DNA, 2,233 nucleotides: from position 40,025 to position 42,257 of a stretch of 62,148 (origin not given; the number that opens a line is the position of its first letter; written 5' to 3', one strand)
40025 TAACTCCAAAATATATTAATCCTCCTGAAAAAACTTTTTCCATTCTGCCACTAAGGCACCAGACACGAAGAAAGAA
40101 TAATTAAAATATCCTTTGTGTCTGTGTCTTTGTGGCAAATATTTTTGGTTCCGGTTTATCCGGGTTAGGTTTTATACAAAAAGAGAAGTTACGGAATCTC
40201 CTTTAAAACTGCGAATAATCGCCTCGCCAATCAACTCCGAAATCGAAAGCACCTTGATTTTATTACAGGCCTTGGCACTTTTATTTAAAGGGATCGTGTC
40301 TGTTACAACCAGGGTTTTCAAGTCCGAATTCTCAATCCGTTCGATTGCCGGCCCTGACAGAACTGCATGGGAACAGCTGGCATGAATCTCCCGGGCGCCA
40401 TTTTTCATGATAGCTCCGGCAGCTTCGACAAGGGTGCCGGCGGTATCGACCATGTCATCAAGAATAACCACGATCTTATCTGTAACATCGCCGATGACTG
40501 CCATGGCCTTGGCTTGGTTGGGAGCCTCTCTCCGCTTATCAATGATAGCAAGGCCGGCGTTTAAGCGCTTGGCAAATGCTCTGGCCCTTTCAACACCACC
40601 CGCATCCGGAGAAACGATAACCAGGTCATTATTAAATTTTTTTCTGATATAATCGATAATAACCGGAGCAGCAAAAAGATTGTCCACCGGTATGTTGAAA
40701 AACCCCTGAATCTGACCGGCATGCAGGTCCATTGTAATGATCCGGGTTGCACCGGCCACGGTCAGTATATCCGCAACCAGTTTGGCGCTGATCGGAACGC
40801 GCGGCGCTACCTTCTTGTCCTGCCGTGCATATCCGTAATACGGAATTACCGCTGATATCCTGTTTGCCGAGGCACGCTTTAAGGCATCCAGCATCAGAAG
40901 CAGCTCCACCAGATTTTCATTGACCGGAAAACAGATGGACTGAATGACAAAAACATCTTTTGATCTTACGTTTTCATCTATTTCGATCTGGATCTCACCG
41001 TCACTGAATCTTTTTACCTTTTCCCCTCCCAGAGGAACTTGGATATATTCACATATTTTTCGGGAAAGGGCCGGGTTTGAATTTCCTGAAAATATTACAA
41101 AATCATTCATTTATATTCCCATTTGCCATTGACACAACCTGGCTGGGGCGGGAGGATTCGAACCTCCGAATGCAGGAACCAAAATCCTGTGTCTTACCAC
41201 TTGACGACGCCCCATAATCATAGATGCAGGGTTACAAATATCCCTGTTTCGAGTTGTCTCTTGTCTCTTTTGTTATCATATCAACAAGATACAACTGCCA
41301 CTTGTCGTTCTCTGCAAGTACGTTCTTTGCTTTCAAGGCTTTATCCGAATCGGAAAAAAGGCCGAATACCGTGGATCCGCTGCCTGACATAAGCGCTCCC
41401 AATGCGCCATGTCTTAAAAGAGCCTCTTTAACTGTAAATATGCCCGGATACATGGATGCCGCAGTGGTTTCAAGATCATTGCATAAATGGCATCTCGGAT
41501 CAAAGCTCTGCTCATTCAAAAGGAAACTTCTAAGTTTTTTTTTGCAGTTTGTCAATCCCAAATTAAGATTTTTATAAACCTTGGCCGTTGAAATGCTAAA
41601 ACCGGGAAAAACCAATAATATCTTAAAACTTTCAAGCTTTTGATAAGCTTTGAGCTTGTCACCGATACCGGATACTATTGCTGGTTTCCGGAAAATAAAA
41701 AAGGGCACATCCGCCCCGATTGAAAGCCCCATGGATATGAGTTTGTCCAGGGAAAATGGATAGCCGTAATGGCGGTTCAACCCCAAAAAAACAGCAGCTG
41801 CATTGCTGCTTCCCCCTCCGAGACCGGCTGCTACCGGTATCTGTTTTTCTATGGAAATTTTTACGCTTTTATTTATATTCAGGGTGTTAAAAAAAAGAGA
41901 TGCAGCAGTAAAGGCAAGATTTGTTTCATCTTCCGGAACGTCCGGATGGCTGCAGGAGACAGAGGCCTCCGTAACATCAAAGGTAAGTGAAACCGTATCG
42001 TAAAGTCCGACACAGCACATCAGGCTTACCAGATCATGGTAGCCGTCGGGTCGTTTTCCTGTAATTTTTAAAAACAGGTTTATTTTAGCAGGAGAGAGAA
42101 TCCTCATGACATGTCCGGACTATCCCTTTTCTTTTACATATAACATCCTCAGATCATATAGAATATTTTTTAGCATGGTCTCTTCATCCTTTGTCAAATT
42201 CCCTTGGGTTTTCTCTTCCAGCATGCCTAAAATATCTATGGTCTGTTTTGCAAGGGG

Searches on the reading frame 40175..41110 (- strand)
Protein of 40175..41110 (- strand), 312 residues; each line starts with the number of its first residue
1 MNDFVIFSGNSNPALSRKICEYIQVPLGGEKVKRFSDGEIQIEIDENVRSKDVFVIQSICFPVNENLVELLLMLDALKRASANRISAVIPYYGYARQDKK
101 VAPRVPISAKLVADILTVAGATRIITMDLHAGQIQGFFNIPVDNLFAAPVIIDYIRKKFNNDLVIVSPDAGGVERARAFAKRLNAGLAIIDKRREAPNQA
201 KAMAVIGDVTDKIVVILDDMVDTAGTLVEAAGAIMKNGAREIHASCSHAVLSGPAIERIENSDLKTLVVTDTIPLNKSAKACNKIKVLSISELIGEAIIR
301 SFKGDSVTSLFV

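Call 60: search_protein_families(library=pfam, proteins=[window:40175-41110:-], max_evalue=0.001)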
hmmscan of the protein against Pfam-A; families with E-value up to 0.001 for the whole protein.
window:40175-41110:- (312 aa): 4 families
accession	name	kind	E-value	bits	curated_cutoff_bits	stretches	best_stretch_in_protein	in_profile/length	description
PF13793.12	Pribosyltran_N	-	1.9e-52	176.5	25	1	5-120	2-117/117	N-terminal domain of ribose phosphate pyrophosphokinase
PF14572.12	Pribosyl_synth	-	4e-30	105.6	27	1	197-311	69-183/184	Phosphoribosyl synthetase-associated domain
PF00156.33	Pribosyltran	-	9.7e-19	67.7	26.3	1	153-254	21-130/158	Phosphoribosyl transferase domain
PF14681.12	UPRTase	-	0.00095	19.1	27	0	206-273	115-182/206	Uracil phosphoribosyltransferase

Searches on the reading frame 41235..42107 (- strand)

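Call 60: search_protein_families(library=pfam, proteins=[window:41235-42107:-], max_evalue=0.001)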
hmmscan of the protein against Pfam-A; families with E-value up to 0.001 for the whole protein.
window:41235-42107:- (291 aa): 2 families
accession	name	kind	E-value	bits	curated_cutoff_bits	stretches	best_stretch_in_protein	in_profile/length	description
PF00288.32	GHMP_kinases_N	-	1.1e-15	58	22.3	1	63-139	1-85/87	GHMP kinases N terminal domain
PF08544.19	GHMP_kinases_C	-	6.2e-13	49.4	21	1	211-266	24-81/85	GHMP kinases C terminal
